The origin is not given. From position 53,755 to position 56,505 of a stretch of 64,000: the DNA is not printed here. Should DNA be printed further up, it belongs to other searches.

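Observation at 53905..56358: PTS EIIC-EIIB permease covalently fused to a Cof-type HAD phosphatase: import-phosphorylation and dephosphorylation in one polypeptide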

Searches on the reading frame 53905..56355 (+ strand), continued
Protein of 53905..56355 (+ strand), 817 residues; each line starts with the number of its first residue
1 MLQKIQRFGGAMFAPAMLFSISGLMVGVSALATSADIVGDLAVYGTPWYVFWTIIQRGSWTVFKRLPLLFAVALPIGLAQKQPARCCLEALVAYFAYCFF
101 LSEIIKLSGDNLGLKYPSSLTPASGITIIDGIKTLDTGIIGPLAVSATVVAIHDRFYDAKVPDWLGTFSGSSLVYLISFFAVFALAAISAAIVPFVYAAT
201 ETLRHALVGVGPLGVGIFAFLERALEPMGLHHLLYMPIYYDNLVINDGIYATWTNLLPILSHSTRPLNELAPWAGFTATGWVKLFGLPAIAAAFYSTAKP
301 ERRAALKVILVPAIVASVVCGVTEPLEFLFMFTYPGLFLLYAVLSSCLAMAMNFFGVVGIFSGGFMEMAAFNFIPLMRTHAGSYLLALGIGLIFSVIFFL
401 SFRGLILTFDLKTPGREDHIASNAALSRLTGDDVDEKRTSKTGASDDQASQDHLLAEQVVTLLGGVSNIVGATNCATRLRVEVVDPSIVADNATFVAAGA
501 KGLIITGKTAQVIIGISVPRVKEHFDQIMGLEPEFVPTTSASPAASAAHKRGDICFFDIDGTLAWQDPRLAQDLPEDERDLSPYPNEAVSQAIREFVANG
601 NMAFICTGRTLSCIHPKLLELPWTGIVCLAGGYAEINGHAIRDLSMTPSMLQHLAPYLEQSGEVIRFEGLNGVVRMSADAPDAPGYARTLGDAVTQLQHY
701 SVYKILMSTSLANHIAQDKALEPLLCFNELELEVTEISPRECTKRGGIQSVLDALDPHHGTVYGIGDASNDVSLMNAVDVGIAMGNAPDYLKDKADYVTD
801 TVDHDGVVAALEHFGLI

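Call 13: find_related_loci(query=window:53905-56355:+, collection=genome_contigs, flank=8000)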
Query window:53905-56355:+ (817 aa) in genome_contigs; peptide patterns used: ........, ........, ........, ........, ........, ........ (x = any residue, [..] = any of these).
599 stretches matched a pattern (row limit reached: there are more); 588 encode a relative of the query (tblastn E <= 1e-3); the best 80 are kept; 80 distinct loci.
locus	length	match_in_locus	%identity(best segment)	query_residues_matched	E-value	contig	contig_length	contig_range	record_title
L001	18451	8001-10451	100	1-817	0e+0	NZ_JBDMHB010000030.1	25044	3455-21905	Collinsella aerofaciens strain RTP21428st2_E2_RTP21428_210409 NODE_30_length_25195_cov_24.838761, whole genome shotgun s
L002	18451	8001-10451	94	1-817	0e+0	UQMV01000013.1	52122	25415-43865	uncultured Collinsella sp. isolate UMGS446 genome assembly, contig: NODE_521_length_52122_cov_7.258206, whole genome sho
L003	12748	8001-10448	92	1-817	0e+0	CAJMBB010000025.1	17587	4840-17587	MAG TPA_asm: uncultured Collinsella sp. isolate ERR414434-bin.3 genome assembly, contig: NODE_815_length_17587_cov_4.775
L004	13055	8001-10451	92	1-817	0e+0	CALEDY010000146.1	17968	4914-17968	MAG TPA_asm: uncultured Collinsella sp. isolate ERR2619710_bin.27_CONCOCT_v1.1_MAG genome assembly, contig: ERZ1026782.9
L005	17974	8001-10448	92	1-817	0e+0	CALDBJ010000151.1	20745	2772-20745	MAG TPA_asm: uncultured Collinsella sp. isolate SRR12395701_bin.84_CONCOCT_v1.1_MAG genome assembly, contig: ERZ1673703.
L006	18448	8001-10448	92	1-817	0e+0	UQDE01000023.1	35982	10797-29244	uncultured Collinsella sp. isolate UMGS164 genome assembly, contig: NODE_347_length_35982_cov_43.911599, whole genome sh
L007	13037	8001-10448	91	1-817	0e+0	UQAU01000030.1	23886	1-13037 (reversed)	uncultured Collinsella sp. isolate UMGS94 genome assembly, contig: NODE_2217_length_23886_cov_4.758369, whole genome sho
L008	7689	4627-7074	92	1-817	0e+0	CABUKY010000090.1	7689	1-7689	MAG TPA_asm: uncultured Collinsella sp. isolate MGYG-HGUT-04091 genome assembly, contig: GUT_GENOME256101_90, whole geno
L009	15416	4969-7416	91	1-817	0e+0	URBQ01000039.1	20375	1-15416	uncultured Collinsella sp. isolate UMGS850 genome assembly, contig: NODE_1166_length_20375_cov_7.014075, whole genome sh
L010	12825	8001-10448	92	1-817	0e+0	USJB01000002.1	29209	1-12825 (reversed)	uncultured Collinsella sp. isolate UMGS1763 genome assembly, contig: NODE_345_length_29209_cov_2.919085, whole genome sh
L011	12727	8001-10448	93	1-817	0e+0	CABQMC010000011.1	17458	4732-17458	MAG TPA_asm: uncultured Collinsella sp. isolate MGYG-HGUT-00702 genome assembly, contig: GUT_GENOME024536_11, whole geno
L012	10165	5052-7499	93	1-817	0e+0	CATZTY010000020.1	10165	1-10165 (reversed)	MAG TPA_asm: uncultured Collinsella sp. isolate ERR9578290_bin.21_MetaWRAP_v1.3_MAG genome assembly, contig: ERZ18533957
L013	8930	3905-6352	93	1-817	0e+0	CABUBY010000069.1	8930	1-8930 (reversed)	MAG TPA_asm: uncultured Collinsella sp. isolate MGYG-HGUT-03864 genome assembly, contig: GUT_GENOME246361_69, whole geno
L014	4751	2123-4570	91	1-817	0e+0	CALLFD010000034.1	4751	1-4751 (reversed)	MAG TPA_asm: uncultured Collinsella sp. isolate SRR11615763_bin.102_CONCOCT_v1.1_MAG genome assembly, contig: ERZ1690702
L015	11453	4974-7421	93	1-817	0e+0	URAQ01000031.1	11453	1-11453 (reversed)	uncultured Collinsella sp. isolate UMGS817 genome assembly, contig: NODE_1883_length_11453_cov_4.795490, whole genome sh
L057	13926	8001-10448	92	1-817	0e+0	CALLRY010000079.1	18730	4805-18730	MAG TPA_asm: uncultured Collinsella sp. isolate SRR3313068_bin.2_CONCOCT_v1.1_MAG genome assembly, contig: ERZ1688041.13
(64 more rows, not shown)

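Call 21: search_protein_representatives(protein=window:53905-56355:+)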
Query: 817 residues. Proteins with E-value up to 0.001 (for the whole library): 7678; up to 1e-10: 1610; up to 1e-30: 244. The best 150 are listed.
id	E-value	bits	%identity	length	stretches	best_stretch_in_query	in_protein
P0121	0.0e+00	1607.3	86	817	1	1-817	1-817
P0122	0.0e+00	1112.5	91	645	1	1-545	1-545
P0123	5.6e-172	590.4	51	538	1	1-532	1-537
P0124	4.0e-156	537.9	95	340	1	12-272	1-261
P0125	2.3e-155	535.4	100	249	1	1-249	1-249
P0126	9.4e-126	437.5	85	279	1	513-741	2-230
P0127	1.1e-125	437.3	41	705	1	2-532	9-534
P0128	1.1e-120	420.7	88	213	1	602-817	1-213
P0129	6.0e-113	395.2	48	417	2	287-528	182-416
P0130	1.4e-111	390.6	96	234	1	12-200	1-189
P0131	2.3e-100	353.6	42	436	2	284-528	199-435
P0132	5.7e-90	319.2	79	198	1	350-542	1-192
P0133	1.2e-88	314.8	35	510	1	4-529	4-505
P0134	6.4e-87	309.1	39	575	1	3-421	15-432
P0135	7.4e-86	305.6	35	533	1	2-528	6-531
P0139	1.9e-81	291.0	36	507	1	4-518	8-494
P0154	3.5e-62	227.3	45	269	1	555-817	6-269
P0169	2.6e-52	194.6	41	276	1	554-817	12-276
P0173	7.3e-50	186.5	34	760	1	5-528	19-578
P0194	8.2e-46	173.1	31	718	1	5-590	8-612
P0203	5.1e-44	167.2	30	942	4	281-528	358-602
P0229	4.1e-40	154.3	32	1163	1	5-542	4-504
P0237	4.9e-39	150.7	36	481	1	540-817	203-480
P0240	6.4e-39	150.3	32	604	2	44-562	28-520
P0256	6.1e-38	147.1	34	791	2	284-521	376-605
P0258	9.8e-38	146.4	31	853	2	284-529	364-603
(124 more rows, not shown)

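Call 22: search_protein_families(library=pfam, proteins=[P0123, P0127, P0237, P0203, P0229, P0258, P0256, P0173, P0194, P0240], max_evalue=0.00001)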
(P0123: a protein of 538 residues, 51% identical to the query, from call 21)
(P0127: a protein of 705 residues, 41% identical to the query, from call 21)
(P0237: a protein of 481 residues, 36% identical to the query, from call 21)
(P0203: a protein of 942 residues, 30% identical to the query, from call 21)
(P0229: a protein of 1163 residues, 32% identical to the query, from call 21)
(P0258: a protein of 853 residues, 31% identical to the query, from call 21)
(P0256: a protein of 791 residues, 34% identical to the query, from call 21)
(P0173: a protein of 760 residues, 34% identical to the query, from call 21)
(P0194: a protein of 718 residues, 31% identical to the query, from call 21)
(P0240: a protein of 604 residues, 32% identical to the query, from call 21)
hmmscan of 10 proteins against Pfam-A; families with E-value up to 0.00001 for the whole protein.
P0123 (538 aa): 2 families
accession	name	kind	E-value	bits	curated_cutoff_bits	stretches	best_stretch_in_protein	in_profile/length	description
PF02378.23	PTS_EIIC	-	1.1e-54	186.1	30.7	1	13-345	5-318/319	Phosphotransferase system, EIIC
PF00367.25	PTS_EIIB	-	9e-13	47.8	27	1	464-494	3-33/34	phosphotransferase system, EIIB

P0127 (705 aa): 3 families
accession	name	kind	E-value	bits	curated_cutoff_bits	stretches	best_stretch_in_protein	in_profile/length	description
PF02378.23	PTS_EIIC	-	9.4e-62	209.4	30.7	1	17-352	2-318/319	Phosphotransferase system, EIIC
PF00358.26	PTS_EIIA_1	-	4.2e-49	165.9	27.2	1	558-683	2-126/127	phosphoenolpyruvate-dependent sugar phosphotransferase system, EIIA 1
PF00367.25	PTS_EIIB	-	5.7e-14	51.7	27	1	462-491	4-33/34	phosphotransferase system, EIIB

P0237 (481 aa): 2 families
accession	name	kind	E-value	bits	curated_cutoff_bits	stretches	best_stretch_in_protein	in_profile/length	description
PF08282.18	Hydrolase_3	-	7.2e-29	101.7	20.9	1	248-472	18-253/255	haloacid dehalogenase-like hydrolase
PF00583.31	Acetyltransf_1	-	1.2e-07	32.5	20.7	1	50-174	16-111/116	Acetyltransferase (GNAT) family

P0203 (942 aa): 2 families
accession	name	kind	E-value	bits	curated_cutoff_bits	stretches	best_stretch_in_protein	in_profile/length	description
PF02378.23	PTS_EIIC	-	1.1e-65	222.3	30.7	1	30-424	1-319/319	Phosphotransferase system, EIIC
PF00367.25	PTS_EIIB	-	1.8e-27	94.9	27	3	533-565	2-34/34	phosphotransferase system, EIIB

P0229 (1163 aa): 6 families
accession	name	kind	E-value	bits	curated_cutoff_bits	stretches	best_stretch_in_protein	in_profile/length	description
PF02896.24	PEP-utilizers_C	-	2.8e-103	345.6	22.8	1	740-1023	7-290/293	PEP-utilising enzyme, PEP-binding domain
PF02378.23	PTS_EIIC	-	1.3e-53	182.6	30.7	1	9-323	2-319/319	Phosphotransferase system, EIIC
PF00358.26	PTS_EIIA_1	-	1.5e-42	144.7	27.2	1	1042-1161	2-121/127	phosphoenolpyruvate-dependent sugar phosphotransferase system, EIIA 1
PF05524.18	PEP-utilisers_N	-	4.8e-23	82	24.4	1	507-622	1-121/121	PEP-utilising enzyme, N-terminal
PF00391.29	PEP-utilizers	-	3.8e-14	52.5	23.1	1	647-717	2-70/72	PEP-utilising enzyme, mobile domain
PF00367.25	PTS_EIIB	-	1.9e-12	46.8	27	1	420-451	3-34/34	phosphotransferase system, EIIB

P0258 (853 aa): 3 families
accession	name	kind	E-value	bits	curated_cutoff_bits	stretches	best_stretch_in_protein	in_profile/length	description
PF02378.23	PTS_EIIC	-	2.7e-55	188.1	30.7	1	34-424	2-316/319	Phosphotransferase system, EIIC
PF00358.26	PTS_EIIA_1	-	2.2e-43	147.4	27.2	1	702-828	2-125/127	phosphoenolpyruvate-dependent sugar phosphotransferase system, EIIA 1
PF00367.25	PTS_EIIB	-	9.7e-10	38.2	27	1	534-564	4-34/34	phosphotransferase system, EIIB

P0256 (791 aa): 3 families
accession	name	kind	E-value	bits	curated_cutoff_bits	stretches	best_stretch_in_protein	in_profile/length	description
PF02378.23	PTS_EIIC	-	3.4e-61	207.5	30.7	1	37-438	2-318/319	Phosphotransferase system, EIIC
PF00358.26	PTS_EIIA_1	-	1.6e-46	157.5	27.2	1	641-765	2-123/127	phosphoenolpyruvate-dependent sugar phosphotransferase system, EIIA 1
PF00367.25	PTS_EIIB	-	4e-12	45.8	27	1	543-574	3-34/34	phosphotransferase system, EIIB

P0173 (760 aa): 3 families
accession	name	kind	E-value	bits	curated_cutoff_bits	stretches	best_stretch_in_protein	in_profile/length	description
PF02378.23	PTS_EIIC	-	1.6e-79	267.8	30.7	1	24-402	2-319/319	Phosphotransferase system, EIIC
PF00358.26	PTS_EIIA_1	-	3e-49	166.4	27.2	1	614-739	2-127/127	phosphoenolpyruvate-dependent sugar phosphotransferase system, EIIA 1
PF00367.25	PTS_EIIB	-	2.9e-13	49.4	27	1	507-538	2-33/34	phosphotransferase system, EIIB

P0194 (718 aa): 3 families
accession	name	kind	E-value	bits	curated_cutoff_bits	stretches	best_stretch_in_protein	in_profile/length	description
PF02378.23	PTS_EIIC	-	8.5e-80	268.6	30.7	1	12-378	1-319/319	Phosphotransferase system, EIIC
PF00358.26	PTS_EIIA_1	-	9.4e-49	164.8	27.2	1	572-695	2-125/127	phosphoenolpyruvate-dependent sugar phosphotransferase system, EIIA 1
PF00367.25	PTS_EIIB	-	5.2e-14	51.8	27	1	471-503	2-34/34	phosphotransferase system, EIIB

P0240 (604 aa): 2 families
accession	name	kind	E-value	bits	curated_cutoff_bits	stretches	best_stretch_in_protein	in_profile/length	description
PF02378.23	PTS_EIIC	-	1.5e-61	208.7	30.7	1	10-311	2-319/319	Phosphotransferase system, EIIC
PF00367.25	PTS_EIIB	-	3.9e-18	65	27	1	416-447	3-34/34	phosphotransferase system, EIIB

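Call 23: find_encoding_contigs(protein=P0123, flank=8000, max_places=5)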
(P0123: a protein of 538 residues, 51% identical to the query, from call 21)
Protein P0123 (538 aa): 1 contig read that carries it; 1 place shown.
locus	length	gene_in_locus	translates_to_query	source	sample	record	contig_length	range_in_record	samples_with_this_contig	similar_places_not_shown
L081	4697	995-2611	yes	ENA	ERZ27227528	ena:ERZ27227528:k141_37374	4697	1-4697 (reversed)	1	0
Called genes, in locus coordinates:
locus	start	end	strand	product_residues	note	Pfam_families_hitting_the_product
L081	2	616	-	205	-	?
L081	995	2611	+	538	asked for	PF02378:PTS_EIIC, PF00367:PTS_EIIB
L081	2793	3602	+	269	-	PF08282:Hydrolase_3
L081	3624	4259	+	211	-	PF04307:YdjM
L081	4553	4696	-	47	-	?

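Call 24: find_encoding_contigs(protein=P0154, flank=8000, max_places=5)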
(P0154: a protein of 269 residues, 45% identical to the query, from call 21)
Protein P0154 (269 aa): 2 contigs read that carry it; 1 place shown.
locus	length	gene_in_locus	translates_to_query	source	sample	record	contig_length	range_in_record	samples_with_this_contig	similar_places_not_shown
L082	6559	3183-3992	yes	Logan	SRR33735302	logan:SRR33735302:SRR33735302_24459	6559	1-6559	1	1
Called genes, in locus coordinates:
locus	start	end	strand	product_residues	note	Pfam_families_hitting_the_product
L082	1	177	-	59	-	?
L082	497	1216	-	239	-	PF00392:GntR, PF07702:UTRA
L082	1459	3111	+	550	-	PF02378:PTS_EIIC, PF00367:PTS_EIIB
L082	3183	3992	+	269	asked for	PF08282:Hydrolase_3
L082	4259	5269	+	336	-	PF00348:polyprenyl_synt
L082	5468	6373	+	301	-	PF01471:PG_binding_1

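Call 31: find_encoding_contigs(protein=P0169, flank=8000, max_places=4)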
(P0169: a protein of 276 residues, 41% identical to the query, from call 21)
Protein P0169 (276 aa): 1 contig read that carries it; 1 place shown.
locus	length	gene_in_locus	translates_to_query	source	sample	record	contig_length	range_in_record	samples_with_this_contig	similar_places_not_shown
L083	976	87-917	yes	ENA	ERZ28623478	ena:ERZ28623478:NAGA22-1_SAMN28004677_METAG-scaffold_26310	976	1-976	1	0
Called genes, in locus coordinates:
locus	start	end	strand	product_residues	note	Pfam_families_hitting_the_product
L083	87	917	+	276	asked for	PF00702:Hydrolase (faint), PF08282:Hydrolase_3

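Call 32: find_encoding_contigs(protein=P0127, flank=8000, max_places=4)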
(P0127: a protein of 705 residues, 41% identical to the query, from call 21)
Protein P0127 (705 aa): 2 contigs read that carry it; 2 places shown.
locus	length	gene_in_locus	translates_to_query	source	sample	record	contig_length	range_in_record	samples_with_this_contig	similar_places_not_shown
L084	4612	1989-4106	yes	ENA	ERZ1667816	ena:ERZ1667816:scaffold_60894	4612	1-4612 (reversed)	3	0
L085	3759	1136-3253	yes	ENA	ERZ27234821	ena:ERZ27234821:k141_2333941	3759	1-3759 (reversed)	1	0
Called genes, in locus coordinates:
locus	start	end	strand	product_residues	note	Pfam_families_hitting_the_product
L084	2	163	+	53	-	?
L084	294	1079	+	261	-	PF01418:HTH_6, PF01380:SIS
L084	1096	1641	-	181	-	PF05685:Uma2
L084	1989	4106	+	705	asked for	PF02378:PTS_EIIC, PF00367:PTS_EIIB, PF00358:PTS_EIIA_1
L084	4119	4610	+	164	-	?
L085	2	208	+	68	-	?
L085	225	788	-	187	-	PF05685:Uma2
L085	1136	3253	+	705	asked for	PF02378:PTS_EIIC, PF00367:PTS_EIIB, PF00358:PTS_EIIA_1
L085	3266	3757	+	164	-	?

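Call 33: find_encoding_contigs(protein=P0133, flank=8000, max_places=4)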
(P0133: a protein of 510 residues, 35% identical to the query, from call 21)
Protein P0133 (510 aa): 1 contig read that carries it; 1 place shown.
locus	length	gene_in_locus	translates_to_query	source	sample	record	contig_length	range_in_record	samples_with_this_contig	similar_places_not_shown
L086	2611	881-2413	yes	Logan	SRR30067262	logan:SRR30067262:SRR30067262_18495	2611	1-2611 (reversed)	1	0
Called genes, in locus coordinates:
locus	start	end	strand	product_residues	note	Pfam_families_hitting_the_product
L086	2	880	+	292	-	?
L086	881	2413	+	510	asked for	PF02378:PTS_EIIC, PF00367:PTS_EIIB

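Call 34: search_protein_families(library=pfam, proteins=[L084:4119-4610:+, L086:2-880:+, L081:2-616:-], max_evalue=0.001)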
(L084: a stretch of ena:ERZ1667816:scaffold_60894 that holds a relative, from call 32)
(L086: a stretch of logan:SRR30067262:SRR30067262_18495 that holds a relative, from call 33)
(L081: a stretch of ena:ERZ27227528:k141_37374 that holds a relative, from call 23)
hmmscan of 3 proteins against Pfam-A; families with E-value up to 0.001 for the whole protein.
L084:4119-4610:+ (164 aa): 1 family
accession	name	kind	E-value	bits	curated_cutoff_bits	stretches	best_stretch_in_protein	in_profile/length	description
PF00128.31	Alpha-amylase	-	3.2e-69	234.7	22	1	14-163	1-150/446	Alpha amylase, catalytic domain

L086:2-880:+ (292 aa): 1 family
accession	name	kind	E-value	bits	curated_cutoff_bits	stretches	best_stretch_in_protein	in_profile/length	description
PF11975.13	Glyco_hydro_4C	-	1e-44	153.5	24.1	1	32-267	1-211/211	Family 4 glycosyl hydrolase C-terminal domain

L081:2-616:- (205 aa): 1 family
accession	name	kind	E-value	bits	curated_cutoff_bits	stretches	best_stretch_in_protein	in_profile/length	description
PF13793.12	Pribosyltran_N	-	3.2e-45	153.2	25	1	15-132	1-117/117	N-terminal domain of ribose phosphate pyrophosphokinase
